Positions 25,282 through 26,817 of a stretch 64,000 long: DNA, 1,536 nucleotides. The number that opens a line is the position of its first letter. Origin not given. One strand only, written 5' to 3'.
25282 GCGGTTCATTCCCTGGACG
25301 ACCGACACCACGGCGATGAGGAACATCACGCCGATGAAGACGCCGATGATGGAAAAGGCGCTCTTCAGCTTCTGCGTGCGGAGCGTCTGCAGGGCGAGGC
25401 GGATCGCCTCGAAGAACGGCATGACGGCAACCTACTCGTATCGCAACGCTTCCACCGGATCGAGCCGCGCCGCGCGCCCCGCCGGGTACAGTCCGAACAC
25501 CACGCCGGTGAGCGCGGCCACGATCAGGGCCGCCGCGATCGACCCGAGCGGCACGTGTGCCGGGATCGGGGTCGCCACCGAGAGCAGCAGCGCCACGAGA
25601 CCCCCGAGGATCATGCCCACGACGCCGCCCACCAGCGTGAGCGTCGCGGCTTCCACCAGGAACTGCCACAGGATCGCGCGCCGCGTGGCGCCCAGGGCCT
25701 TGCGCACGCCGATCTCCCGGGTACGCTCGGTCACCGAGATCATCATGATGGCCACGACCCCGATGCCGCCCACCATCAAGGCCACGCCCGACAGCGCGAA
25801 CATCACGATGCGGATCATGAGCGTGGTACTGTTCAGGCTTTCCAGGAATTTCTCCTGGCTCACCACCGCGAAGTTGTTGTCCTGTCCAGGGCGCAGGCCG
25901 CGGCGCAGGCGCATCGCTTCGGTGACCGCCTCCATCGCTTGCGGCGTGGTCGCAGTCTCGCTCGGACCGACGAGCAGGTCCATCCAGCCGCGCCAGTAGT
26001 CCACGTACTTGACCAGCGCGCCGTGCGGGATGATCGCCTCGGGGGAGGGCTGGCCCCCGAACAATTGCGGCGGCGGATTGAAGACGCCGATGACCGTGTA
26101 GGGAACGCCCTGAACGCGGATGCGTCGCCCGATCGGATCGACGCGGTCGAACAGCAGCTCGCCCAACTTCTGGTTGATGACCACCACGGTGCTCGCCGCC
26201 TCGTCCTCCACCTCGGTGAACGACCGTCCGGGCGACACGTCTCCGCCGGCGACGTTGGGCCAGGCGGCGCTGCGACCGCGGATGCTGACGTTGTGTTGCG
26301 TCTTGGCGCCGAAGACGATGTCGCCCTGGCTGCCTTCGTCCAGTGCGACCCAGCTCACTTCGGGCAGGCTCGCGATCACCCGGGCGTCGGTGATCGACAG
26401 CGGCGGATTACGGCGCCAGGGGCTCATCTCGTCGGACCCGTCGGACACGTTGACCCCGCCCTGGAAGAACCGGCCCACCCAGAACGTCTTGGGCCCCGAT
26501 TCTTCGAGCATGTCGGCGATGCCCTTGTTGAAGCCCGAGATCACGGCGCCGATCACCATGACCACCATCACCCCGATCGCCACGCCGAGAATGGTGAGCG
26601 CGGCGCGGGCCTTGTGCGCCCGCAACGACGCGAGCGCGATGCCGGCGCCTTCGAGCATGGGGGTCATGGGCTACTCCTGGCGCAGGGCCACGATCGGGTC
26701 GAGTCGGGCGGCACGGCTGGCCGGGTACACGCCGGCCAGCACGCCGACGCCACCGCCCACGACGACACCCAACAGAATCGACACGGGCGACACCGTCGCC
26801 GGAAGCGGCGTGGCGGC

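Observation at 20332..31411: Three tandem B-A pairs of MacB/FtsX-type permeases behind a single ATPase, adaptor and TolC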

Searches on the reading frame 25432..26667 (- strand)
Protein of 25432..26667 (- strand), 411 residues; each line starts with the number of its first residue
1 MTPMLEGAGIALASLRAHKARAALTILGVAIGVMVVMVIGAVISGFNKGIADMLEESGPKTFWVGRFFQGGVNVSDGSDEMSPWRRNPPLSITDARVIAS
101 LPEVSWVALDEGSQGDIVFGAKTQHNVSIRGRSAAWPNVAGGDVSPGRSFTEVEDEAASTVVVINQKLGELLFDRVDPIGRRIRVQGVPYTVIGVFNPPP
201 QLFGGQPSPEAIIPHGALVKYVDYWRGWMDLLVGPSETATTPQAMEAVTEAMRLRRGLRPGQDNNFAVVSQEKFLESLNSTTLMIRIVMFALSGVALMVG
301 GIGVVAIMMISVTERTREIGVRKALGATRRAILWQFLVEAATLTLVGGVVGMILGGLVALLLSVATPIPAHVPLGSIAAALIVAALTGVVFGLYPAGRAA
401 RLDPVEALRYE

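Call 4: search_protein_families(library=pfam, proteins=[window:25432-26667:-])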
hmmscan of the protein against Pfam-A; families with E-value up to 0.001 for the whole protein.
window:25432-26667:- (411 aa): 2 families
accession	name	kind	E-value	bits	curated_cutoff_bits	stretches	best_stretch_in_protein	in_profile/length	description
PF12704.14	MacB_PCD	-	5.6e-33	115.4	27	1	23-250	2-206/207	MacB-like periplasmic core domain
PF02687.27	FtsX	-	5.5e-22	78.5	25.5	1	291-404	2-120/120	FtsX-like permease C-terminal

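Call 6: search_protein_families(library=ncbifam, proteins=[window:25432-26667:-])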
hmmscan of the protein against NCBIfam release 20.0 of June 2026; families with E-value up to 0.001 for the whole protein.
window:25432-26667:- (411 aa): 9 families
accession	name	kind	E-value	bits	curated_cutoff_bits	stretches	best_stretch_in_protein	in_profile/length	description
NF007826.0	PRK10535.1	equivalog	9.9e-47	159.5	966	1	10-409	260-646/648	macrolide ABC transporter ATP-binding protein/permease MacB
TIGR03434.1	ADOP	subfamily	1.2e-38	132.8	622.3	1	120-411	520-803/803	ADOP family duplicated permease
TIGR02212.1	lolCE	equivalog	1.3e-13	50.7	362.45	1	276-411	256-411/411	lipoprotein-releasing ABC transporter permease subunit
NF008076.0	PRK10814.1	exception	9.1e-09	34.8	473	1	288-411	266-399/399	lipoprotein-releasing ABC transporter permease subunit LolC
NF038346.1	FtsX_actino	exception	6e-07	29.1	250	1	267-357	161-252/308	permease-like cell division protein FtsX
TIGR00439.2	FtsX_Gneg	equivalog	1.5e-06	27.6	255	1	270-364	151-245/292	permease-like cell division protein FtsX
NF038347.1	FtsX_Gpos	exception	2.4e-06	27.1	225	1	270-354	152-236/296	permease-like cell division protein FtsX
NF008357.0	PRK11146.1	exception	9.3e-05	21.4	439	0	283-363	266-346/414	lipoprotein-releasing ABC transporter permease subunit LolE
TIGR02213.1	lolE_release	exception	0.00036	19.5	540.35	0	282-363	262-343/411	lipoprotein-releasing ABC transporter permease subunit LolE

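Call 11: find_related_loci(query=window:25432-26667:-, collection=genome_contigs, flank=10000)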
Query window:25432-26667:- (411 aa) in genome_contigs; peptide patterns used: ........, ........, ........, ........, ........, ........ (x = any residue, [..] = any of these).
598 stretches matched a pattern (row limit reached: there are more); 29 encode a relative of the query (tblastn E <= 1e-3); 28 distinct loci.
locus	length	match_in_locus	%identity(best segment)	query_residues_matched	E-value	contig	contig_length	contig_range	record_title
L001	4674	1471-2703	86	1-411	0e+0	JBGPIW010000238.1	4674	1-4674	MAG: Gemmatimonadota bacterium isolate OBJ_0618_7090110_324 k141_3634642_length_4674_cov_64.7395, whole genome shotgun s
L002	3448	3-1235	88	1-411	0e+0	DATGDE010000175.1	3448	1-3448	MAG TPA_asm: Gemmatimonadales bacterium isolate SMAG_U9666 k141_527076, whole genome shotgun sequence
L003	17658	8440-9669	88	1-410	0e+0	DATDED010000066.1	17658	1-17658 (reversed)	MAG TPA_asm: Gemmatimonadales bacterium isolate SMAG_U191 k141_688633, whole genome shotgun sequence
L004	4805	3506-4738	87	1-411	0e+0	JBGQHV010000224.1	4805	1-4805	MAG: Gemmatimonadota bacterium isolate OBJ2_061818_070_64 k141_1068361_length_4805_cov_16.6544, whole genome shotgun seq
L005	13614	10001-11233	84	1-411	0e+0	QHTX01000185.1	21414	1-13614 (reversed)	MAG: Gemmatimonadetes bacterium isolate AG41 14_0903_05_30cm_scaffold_5276_curated, whole genome shotgun sequence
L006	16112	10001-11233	83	1-411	0e+0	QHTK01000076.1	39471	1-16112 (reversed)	MAG: Gemmatimonadetes bacterium isolate AG8 14_1009_05_30cm_scaffold_699_curated, whole genome shotgun sequence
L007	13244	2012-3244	82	1-411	0e+0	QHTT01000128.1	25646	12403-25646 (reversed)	MAG: Gemmatimonadetes bacterium isolate AG45 14_1009_05_20cm_scaffold_2322_curated, whole genome shotgun sequence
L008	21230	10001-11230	81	1-411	0e+0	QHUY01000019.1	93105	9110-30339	MAG: Gemmatimonadetes bacterium isolate AG17 14_1009_16_40cm_scaffold_1927_curated, whole genome shotgun sequence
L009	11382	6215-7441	64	1-411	2e-160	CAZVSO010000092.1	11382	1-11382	MAG TPA_asm: uncultured Gemmatimonadaceae bacterium isolate SRP119689_co1_97 genome assembly, contig: NODE_8634_length_1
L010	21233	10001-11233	90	1-411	0e+0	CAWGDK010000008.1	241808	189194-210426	MAG: uncultured Gemmatimonadales bacterium isolate MFD02242.bin.2.247 genome assembly, contig: contig_77605, whole genom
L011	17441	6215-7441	61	1-411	1e-156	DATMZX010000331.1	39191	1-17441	MAG TPA_asm: Gemmatimonadales bacterium isolate SMAG_U11146 k141_2957703, whole genome shotgun sequence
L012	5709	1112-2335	58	4-411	1e-152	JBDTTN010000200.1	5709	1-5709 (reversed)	MAG: Gemmatimonadota bacterium isolate cluster3_bin.297 NODE_77291_length_5709_cov_7.080120, whole genome shotgun sequen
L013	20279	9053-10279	65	1-411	1e-163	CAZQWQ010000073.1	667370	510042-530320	MAG TPA_asm: uncultured Gemmatimonadaceae bacterium isolate binchicken_co165_283 genome assembly, contig: k141_1844928,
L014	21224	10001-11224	58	4-411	2e-143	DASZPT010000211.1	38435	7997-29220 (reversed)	MAG TPA_asm: Gemmatimonadales bacterium isolate SMAG_U5978 k141_416926, whole genome shotgun sequence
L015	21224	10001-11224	58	4-411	2e-140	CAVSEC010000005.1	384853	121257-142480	MAG: uncultured Gemmatimonadales bacterium isolate MFD02134.bin.2.180 genome assembly, contig: contig_19100, whole genom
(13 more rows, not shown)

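Call 37: search_solved_structures(query=window:25432-26667:-, max_evalue=0.001, show_alignments=1)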
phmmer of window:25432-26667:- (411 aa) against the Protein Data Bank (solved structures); distinct sequences matched with E-value up to 0.001: 14.
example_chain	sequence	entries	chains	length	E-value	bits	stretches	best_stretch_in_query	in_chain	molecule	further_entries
5lil_A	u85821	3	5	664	1.1e-47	166.1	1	5-410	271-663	Macrolide export ATP-binding/permease protein MacB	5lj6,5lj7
5xu1_M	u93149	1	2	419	1e-46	163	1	10-411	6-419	ABC transporter permeae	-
5gko_A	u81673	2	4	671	1.2e-43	152.8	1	6-409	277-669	Macrolide export ATP-binding/permease protein MacB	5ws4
5nik_J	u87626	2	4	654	9.9e-39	136.7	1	9-409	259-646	Macrolide export ATP-binding/permease protein MacB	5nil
9o9x_C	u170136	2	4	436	2.1e-12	50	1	263-376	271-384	ABC transporter permease YtrF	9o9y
3ftj_A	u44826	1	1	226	9.5e-08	34.7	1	88-257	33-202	Macrolide export ATP-binding/permease protein macB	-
7arh_C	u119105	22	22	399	7.2e-07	31.8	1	287-411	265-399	Lipoprotein-releasing ABC transporter permease subunit LolC | Lipo-releasing system transmembrane protein lolC | Lipoprotein-releasing system transmembrane prot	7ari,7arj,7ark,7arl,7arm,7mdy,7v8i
5f9q_A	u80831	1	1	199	3e-05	26.4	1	126-198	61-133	Macrolide export ATP-binding/permease protein YknZ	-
5c59_A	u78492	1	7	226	3.4e-05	26.3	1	127-259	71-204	Macrolide export ATP-binding/permease protein MacB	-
5lj8_A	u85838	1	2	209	4.1e-05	26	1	127-259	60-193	Macrolide export ATP-binding/permease protein MacB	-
9qgy_M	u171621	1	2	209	4.5e-05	25.8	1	127-259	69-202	Macrolide export ATP-binding/permease protein MacB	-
9w37_A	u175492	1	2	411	4.5e-05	25.8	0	289-411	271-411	LolF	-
7mdx_A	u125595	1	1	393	0.00015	24.2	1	287-406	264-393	Lipoprotein-releasing system transmembrane protein LolC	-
9w35_A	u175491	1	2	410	0.00026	23.4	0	291-410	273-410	LolF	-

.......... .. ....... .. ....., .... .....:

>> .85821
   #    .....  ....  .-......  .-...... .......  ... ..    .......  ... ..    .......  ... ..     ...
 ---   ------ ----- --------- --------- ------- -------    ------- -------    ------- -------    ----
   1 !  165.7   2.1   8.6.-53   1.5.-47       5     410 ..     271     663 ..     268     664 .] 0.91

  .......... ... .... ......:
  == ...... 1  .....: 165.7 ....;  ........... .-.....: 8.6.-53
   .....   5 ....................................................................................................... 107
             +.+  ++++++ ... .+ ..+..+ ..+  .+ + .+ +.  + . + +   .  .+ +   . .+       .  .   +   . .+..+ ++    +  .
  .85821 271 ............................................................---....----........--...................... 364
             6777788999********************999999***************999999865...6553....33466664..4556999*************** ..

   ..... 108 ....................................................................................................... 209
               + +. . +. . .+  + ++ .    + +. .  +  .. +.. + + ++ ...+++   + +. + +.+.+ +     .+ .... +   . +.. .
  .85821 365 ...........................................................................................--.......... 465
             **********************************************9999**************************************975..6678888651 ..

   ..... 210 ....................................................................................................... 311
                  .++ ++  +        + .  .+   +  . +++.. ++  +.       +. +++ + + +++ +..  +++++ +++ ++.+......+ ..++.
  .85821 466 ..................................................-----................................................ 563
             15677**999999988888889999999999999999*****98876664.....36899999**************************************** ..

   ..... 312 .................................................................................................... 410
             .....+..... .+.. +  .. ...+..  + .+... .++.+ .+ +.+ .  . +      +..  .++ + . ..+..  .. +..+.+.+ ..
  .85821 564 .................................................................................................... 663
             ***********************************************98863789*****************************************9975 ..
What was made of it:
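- On MacB/FtsX (type VII ABC) permease superfamily: Full-length alignment to MacB 5lil residues 271-663 (call 37).
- Domains, and full-length similarity to the MacB TMD+PCD structures 5lil (E 1e-47), 5xu1, 5gko and 5nik (calls 4, 6, 37).
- Tried and rejected: LolCDE identity was rejected on model scores and on the presence of an adaptor and a duct (calls 6, 37).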
